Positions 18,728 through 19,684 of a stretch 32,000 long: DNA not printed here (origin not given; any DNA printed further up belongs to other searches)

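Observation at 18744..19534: ZTP (pfl) riboswitch controlling a UPF0126/TRIC Gly_transporter-type membrane protein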

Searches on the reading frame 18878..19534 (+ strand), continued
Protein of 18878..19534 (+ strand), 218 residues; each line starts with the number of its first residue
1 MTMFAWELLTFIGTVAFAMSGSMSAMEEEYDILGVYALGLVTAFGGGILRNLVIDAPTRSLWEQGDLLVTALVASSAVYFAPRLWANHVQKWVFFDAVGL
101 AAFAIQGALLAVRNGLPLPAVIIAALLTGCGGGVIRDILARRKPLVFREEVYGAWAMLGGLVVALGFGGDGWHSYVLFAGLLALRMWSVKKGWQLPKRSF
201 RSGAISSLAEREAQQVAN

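Call 22: find_encoding_contigs(protein=P0016, flank=3000, max_places=1)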
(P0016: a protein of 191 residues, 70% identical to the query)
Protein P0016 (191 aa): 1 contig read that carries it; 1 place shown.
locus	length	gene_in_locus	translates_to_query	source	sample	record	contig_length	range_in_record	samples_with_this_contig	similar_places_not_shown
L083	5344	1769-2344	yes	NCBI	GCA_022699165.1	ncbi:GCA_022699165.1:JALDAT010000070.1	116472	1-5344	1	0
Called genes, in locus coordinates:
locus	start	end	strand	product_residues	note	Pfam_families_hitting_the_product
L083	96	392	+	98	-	-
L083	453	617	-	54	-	-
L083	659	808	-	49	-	-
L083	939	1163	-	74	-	PF00269:SASP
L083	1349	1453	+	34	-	-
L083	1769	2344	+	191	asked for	PF03458:Gly_transporter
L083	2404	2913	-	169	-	-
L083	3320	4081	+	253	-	PF01925:TauE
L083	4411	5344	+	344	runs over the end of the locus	PF02912:Phe_tRNA-synt_N, PF01409:tRNA-synt_2d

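Call 23: find_encoding_contigs(protein=P0018, flank=3000, max_places=1)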
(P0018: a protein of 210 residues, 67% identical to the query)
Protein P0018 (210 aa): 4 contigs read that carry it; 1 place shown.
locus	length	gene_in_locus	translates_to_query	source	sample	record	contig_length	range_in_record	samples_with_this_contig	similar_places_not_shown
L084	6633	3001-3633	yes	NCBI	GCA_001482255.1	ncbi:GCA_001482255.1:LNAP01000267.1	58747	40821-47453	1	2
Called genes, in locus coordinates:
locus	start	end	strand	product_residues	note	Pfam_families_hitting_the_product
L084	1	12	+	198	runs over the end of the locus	PF00174:Oxidored_molyb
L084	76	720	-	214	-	PF01476:LysM, PF00188:CAP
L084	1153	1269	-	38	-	-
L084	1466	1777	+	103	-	-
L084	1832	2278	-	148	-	PF13560:HTH_31, PF01381:HTH_3, PF12844:HTH_19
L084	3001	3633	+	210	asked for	PF03458:Gly_transporter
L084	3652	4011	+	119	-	PF01152:Bac_globin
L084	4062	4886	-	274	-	PF20085:TGL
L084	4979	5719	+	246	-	PF03009:GDPD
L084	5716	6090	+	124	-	PF06094:GGACT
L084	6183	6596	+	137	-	PF09969:DUF2203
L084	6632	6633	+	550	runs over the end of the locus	PF04234:CopC, PF05425:CopD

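Call 24: find_encoding_contigs(protein=P0020, flank=3000, max_places=1)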
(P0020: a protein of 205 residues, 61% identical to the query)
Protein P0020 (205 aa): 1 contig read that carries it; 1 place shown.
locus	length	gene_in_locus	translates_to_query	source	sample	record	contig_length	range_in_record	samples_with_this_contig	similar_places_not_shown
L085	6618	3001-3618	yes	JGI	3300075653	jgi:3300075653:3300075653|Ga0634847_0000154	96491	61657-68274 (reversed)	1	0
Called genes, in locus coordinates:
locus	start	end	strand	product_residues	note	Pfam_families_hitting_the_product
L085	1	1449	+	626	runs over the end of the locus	PF06808:DctM, PF11874:DUF3394 (weak)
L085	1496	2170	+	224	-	PF03167:UDG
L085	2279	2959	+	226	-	PF00702:Hydrolase, PF12710:HAD, PF13344:Hydrolase_6 (faint), PF13419:HAD_2, PF13242:Hydrolase_like (weak)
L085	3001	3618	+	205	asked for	PF03458:Gly_transporter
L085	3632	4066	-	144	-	PF20136:DUF6526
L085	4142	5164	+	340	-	PF00724:Oxidored_FMN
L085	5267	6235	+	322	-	PF00953:Glycos_transf_4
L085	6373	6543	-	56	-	-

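Call 25: find_encoding_contigs(protein=P0023, flank=3000, max_places=1)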
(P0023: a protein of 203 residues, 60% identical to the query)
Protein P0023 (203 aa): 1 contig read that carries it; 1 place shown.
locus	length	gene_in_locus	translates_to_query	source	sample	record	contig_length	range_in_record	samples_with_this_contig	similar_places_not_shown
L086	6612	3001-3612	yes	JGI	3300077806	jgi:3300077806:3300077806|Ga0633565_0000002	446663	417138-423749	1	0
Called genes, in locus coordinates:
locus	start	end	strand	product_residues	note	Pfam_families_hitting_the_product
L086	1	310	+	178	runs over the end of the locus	PF08905:DUF1850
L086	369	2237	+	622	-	PF06808:DctM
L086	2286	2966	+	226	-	PF00702:Hydrolase, PF12710:HAD, PF13344:Hydrolase_6 (faint), PF13419:HAD_2, PF13242:Hydrolase_like (weak)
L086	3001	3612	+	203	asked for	PF03458:Gly_transporter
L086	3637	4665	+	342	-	PF00724:Oxidored_FMN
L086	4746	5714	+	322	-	PF00953:Glycos_transf_4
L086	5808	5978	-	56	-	-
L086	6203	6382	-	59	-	-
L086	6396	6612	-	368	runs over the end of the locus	PF14397:ATPgrasp_ST (faint), PF14398:ATPgrasp_YheCD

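Call 26: find_encoding_contigs(protein=P0025, flank=3000, max_places=1)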
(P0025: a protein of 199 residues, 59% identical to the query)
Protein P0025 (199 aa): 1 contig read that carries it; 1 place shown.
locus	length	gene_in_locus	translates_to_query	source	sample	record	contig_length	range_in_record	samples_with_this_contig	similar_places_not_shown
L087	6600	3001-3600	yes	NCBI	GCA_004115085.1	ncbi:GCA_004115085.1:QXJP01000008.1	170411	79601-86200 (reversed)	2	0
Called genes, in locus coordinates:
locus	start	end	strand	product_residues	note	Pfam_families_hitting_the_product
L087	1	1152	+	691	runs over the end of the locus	PF00664:ABC_membrane, PF00005:ABC_tran, PF02463:SMC_N (faint), PF13191:AAA_16 (faint)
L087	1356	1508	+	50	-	-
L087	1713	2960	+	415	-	PF00291:PALP, PF00585:Thr_dehydrat_C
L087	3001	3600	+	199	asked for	PF03458:Gly_transporter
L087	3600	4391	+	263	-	PF00005:ABC_tran, PF02463:SMC_N (faint)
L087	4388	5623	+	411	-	PF12704:MacB_PCD, PF02687:FtsX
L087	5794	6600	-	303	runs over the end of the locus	PF00702:Hydrolase (faint), PF12710:HAD (faint), PF05116:S6PP (weak), PF08282:Hydrolase_3, PF05116:S6PP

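Call 27: find_encoding_contigs(protein=P0031, flank=3000, max_places=1)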
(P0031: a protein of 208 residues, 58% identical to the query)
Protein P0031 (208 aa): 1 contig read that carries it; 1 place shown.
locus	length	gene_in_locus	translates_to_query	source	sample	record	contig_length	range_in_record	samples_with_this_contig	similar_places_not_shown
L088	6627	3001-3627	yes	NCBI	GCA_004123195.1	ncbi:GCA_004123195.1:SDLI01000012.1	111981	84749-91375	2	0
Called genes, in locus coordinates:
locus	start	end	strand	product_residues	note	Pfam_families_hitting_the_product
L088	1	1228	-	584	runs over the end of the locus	PF13667:ThiC-associated, PF01964:ThiC_Rad_SAM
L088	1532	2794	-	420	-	PF00462:Glutaredoxin, PF00070:Pyr_redox (faint), PF07992:Pyr_redox_2, PF13738:Pyr_redox_3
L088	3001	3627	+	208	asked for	PF03458:Gly_transporter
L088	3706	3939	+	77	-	-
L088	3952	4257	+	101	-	-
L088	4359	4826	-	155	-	PF09835:DUF2062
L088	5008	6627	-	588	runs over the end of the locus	PF00664:ABC_membrane, PF00005:ABC_tran, PF02463:SMC_N (faint)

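Call 50: find_related_loci(query=window:18878-19534:+, collection=metagenome_contigs, flank=1200)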
Query window:18878-19534:+ (218 aa) in metagenome_contigs; peptide patterns used: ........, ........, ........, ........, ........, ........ (x = any residue, [..] = any of these).
356 stretches matched a pattern; 214 encode a relative of the query (tblastn E <= 1e-3); the best 80 are kept; 80 distinct loci.
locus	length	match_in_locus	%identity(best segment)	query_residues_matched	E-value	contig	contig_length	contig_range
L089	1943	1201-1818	36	13-215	2e-30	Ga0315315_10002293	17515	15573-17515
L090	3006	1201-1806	36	13-211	3e-29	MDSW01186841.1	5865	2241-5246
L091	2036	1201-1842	32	8-213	3e-28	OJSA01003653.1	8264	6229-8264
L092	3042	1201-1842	32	8-213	3e-28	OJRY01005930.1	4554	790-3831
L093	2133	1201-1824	35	8-211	7e-28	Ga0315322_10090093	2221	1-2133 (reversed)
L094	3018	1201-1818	31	8-212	1e-27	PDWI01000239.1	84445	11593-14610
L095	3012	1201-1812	31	1-198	1e-27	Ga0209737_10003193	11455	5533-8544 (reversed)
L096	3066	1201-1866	32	1-209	4e-27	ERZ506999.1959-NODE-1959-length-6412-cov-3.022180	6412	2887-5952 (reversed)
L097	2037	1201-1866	32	1-209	4e-27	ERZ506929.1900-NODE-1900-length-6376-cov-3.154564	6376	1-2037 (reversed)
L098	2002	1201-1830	33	1-197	9e-27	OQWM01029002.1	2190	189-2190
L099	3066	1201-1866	32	1-209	2e-26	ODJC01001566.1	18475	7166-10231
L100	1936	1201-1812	34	7-214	3e-26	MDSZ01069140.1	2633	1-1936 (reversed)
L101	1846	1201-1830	36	1-203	1e-26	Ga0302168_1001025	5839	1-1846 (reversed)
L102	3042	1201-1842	35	9-218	6e-26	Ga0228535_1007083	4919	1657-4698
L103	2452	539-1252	31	1-218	8e-26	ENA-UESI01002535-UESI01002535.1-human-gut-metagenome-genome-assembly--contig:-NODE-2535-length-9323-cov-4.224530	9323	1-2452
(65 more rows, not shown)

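Call 51: find_encoding_contigs(protein=P0008, flank=2500, max_places=1)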
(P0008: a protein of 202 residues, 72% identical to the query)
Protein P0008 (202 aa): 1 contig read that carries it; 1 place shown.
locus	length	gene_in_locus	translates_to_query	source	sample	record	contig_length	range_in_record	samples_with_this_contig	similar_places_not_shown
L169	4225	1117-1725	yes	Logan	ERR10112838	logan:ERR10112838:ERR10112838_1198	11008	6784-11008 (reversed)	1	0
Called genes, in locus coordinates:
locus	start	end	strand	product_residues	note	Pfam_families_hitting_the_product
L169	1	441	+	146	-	?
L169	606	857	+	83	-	-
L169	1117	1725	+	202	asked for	PF03458:Gly_transporter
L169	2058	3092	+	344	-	PF02912:Phe_tRNA-synt_N, PF01409:tRNA-synt_2d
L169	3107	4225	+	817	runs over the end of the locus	PF01588:tRNA_bind, PF03483:B3_4, PF03484:B5, PF17759:tRNA_synthFbeta, PF03147:FDX-ACB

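Call 52: find_encoding_contigs(protein=P0009, flank=2500, max_places=1)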
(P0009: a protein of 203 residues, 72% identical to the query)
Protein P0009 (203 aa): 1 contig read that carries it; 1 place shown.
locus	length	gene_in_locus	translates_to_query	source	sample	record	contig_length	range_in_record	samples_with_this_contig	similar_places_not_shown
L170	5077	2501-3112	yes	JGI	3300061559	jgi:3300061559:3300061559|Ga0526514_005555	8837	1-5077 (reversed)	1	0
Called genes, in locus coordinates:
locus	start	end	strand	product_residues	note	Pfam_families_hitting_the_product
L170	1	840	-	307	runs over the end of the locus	PF00248:Aldo_ket_red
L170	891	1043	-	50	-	-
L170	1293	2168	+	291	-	PF00877:NLPC_P60, PF05708:Peptidase_C92 (faint), PF00877:NLPC_P60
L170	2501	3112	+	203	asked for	PF03458:Gly_transporter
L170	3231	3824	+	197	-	-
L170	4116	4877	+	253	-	PF01925:TauE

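Call 53: find_encoding_contigs(protein=P0013, flank=2500, max_places=1)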
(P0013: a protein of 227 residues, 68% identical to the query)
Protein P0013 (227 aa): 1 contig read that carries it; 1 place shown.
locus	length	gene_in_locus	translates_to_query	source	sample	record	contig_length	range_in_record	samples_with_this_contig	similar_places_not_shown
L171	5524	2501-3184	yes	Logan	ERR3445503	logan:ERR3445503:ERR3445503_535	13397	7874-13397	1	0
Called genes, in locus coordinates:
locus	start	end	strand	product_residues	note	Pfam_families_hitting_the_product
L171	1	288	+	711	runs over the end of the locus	PF12971:NAGLU_N, PF05089:NAGLU, PF12972:NAGLU_C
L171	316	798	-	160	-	-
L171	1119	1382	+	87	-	-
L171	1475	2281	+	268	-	PF23473:LysM3_LYK4_5 (faint), PF01476:LysM, PF10648:Gmad2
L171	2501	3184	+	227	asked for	PF03458:Gly_transporter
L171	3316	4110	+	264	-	PF04951:Peptidase_M55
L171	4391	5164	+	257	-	PF01925:TauE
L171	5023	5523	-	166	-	?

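Call 54: find_encoding_contigs(protein=P0022, flank=2500, max_places=1)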
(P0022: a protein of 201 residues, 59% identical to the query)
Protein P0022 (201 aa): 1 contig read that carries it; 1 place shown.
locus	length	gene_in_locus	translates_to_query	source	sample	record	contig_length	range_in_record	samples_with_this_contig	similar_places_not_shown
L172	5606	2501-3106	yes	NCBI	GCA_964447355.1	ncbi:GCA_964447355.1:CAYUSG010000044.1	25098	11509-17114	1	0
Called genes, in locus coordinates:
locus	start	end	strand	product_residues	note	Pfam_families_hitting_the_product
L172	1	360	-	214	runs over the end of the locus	PF03006:HlyIII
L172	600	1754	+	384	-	PF00023:Ank (faint), PF12796:Ank_2, PF13606:Ank_3 (faint), PF13637:Ank_4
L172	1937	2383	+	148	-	PF22381:Staph_reg_Sar_Rot, PF12802:MarR_2, PF01047:MarR, PF13463:HTH_27 (weak)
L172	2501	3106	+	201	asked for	PF03458:Gly_transporter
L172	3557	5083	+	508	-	PF01656:CbiA, PF13500:AAA_26, PF07685:GATase_3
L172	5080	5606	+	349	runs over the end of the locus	PF02277:DBI_PRT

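Call 65: list_cluster_members(proteins=[P0001, P0003, P0005, P0007, P0011, P0018, P0008, P0013])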
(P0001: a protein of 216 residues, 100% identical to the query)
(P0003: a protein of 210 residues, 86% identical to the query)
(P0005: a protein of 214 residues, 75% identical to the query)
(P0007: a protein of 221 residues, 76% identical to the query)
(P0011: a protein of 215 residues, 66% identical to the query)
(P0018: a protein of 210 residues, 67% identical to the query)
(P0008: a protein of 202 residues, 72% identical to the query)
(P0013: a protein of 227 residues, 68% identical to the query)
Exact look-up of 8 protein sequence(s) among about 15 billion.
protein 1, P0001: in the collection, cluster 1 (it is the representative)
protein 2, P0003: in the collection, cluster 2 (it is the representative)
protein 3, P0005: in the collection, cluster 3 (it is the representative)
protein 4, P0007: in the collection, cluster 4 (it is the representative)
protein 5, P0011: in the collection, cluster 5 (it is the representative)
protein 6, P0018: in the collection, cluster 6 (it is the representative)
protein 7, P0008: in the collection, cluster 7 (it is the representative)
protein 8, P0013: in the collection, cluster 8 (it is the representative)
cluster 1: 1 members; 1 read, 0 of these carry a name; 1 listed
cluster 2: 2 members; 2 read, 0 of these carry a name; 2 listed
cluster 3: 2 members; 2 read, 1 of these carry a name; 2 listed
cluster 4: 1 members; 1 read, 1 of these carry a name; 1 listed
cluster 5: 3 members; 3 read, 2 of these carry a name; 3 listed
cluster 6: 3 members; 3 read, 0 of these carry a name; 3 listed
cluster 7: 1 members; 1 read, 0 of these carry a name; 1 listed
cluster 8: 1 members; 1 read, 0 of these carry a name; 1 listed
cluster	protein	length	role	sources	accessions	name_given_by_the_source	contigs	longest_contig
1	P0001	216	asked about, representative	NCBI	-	-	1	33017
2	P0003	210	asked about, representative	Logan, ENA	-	-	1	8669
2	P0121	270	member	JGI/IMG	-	-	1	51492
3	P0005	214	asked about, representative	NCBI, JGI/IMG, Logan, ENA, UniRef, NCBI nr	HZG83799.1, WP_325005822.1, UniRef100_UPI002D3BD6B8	trimeric intracellular cation channel family protein [Paenibacillus sp.] | trimeric intracellular cation channel family protein n=1 Tax=Paenibacillus sp. ...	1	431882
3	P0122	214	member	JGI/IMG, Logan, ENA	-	-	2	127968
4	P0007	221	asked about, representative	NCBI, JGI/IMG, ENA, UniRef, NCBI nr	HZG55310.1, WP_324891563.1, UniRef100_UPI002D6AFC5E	trimeric intracellular cation channel family protein [Paenibacillus sp.] | trimeric intracellular cation channel family protein n=1 Tax=Paenibacillus sp. ...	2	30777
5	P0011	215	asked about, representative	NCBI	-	-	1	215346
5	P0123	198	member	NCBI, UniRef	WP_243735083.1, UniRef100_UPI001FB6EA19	trimeric intracellular cation channel family protein [Paenibacillus turpanensis] | trimeric intracellular cation channel family protein n=1 Tax=Paenibacillus turpanensis ...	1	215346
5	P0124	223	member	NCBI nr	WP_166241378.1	trimeric intracellular cation channel family protein [Paenibacillus turpanensis]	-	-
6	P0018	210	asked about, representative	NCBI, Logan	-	-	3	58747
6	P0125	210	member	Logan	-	-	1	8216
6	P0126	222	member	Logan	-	-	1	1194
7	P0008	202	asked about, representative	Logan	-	-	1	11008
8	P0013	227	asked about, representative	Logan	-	-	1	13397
